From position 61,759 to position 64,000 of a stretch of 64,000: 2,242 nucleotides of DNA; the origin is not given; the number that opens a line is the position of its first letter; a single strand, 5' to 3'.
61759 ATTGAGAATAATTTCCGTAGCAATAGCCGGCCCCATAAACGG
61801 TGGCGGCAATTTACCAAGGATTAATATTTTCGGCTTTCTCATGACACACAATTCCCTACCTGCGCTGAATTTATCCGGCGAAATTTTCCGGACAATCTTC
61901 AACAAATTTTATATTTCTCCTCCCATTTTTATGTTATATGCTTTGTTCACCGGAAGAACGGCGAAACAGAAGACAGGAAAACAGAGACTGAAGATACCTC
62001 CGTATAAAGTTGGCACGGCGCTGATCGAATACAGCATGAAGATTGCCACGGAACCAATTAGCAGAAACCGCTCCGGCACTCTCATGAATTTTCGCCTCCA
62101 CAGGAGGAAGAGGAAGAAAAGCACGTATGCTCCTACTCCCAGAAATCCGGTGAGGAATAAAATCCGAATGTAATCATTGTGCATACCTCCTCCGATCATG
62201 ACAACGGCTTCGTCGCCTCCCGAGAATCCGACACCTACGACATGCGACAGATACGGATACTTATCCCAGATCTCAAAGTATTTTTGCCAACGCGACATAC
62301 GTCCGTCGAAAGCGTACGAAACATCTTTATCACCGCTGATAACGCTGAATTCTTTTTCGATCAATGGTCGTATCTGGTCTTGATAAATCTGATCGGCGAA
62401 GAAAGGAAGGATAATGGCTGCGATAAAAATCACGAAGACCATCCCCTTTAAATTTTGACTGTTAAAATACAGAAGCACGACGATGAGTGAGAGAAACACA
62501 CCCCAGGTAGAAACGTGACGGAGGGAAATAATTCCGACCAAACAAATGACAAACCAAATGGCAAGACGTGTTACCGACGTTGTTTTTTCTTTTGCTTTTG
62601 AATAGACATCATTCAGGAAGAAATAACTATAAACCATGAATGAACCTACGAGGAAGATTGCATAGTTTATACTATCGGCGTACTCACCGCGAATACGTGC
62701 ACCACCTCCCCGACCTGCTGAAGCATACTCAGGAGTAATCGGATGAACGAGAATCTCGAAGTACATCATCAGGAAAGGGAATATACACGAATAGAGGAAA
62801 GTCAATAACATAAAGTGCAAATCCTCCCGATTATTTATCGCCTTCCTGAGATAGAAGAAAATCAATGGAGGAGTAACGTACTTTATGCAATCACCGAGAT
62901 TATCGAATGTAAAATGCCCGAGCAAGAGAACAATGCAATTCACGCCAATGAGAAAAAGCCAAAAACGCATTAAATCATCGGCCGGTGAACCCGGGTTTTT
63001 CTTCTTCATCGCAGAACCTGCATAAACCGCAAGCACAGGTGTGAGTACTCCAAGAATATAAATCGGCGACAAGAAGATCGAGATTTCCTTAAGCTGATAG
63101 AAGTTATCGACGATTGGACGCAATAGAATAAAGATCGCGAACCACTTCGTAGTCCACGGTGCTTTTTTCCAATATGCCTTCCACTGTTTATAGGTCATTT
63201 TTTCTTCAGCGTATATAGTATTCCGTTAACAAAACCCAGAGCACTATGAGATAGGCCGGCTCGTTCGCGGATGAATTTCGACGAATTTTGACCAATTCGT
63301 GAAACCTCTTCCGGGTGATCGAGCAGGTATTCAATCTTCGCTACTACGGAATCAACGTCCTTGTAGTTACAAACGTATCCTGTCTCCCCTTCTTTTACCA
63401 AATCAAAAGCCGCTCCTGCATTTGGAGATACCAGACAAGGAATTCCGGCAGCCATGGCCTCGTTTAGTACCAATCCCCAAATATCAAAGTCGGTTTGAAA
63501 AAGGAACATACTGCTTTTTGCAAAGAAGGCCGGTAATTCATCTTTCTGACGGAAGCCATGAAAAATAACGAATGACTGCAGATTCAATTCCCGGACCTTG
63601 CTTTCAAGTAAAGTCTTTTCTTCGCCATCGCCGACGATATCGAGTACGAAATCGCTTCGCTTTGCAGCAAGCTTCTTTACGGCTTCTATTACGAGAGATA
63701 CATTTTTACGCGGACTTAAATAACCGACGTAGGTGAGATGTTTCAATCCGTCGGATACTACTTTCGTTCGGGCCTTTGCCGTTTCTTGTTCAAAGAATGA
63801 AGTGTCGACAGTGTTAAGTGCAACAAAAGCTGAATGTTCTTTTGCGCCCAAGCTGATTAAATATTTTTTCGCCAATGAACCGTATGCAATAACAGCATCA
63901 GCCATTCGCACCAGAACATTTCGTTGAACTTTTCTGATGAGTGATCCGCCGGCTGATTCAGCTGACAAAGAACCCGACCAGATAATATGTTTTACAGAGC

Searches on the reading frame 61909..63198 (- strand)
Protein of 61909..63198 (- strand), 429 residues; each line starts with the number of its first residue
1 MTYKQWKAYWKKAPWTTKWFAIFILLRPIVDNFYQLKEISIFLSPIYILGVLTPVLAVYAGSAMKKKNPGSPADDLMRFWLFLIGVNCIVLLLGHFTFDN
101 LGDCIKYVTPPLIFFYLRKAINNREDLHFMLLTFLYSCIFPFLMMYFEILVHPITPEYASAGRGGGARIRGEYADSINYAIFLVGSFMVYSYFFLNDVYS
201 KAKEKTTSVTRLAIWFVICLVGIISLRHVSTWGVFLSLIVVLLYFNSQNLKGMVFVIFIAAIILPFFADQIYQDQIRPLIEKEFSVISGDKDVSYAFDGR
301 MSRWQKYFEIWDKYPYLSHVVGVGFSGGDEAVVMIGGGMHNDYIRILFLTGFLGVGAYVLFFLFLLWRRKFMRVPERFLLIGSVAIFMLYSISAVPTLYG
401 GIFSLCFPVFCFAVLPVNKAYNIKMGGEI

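Call 74: search_protein_families(library=pfam, proteins=[window:61909-63198:-], max_evalue=0.001)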
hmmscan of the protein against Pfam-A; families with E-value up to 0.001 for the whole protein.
window:61909-63198:- (429 aa): 1 family
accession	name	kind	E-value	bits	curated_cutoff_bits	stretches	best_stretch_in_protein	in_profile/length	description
PF04932.20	Wzy_C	-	1.4e-05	25.4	31.7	1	216-358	3-148/149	O-Antigen ligase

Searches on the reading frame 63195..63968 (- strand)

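Call 74: search_protein_families(library=pfam, proteins=[window:63195-63968:-], max_evalue=0.001)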
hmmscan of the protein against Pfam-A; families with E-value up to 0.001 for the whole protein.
window:63195-63968:- (257 aa): 4 families
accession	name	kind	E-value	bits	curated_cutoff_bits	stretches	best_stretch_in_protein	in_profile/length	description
PF00534.26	Glycos_transf_1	-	2e-35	122.3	26.4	1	73-231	13-171/172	Glycosyl transferases group 1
PF13692.12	Glyco_trans_1_4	-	2.6e-27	96.2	27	1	77-217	3-141/142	Glycosyl transferases group 1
PF13524.12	Glyco_trans_1_2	-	4e-09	37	25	1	98-238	7-134/144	Glycosyl transferase-like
PF20706.3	GT4-conflict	-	1.2e-08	34.8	26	1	18-193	142-323/385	Family 4 Glycosyltransferase in conflict systems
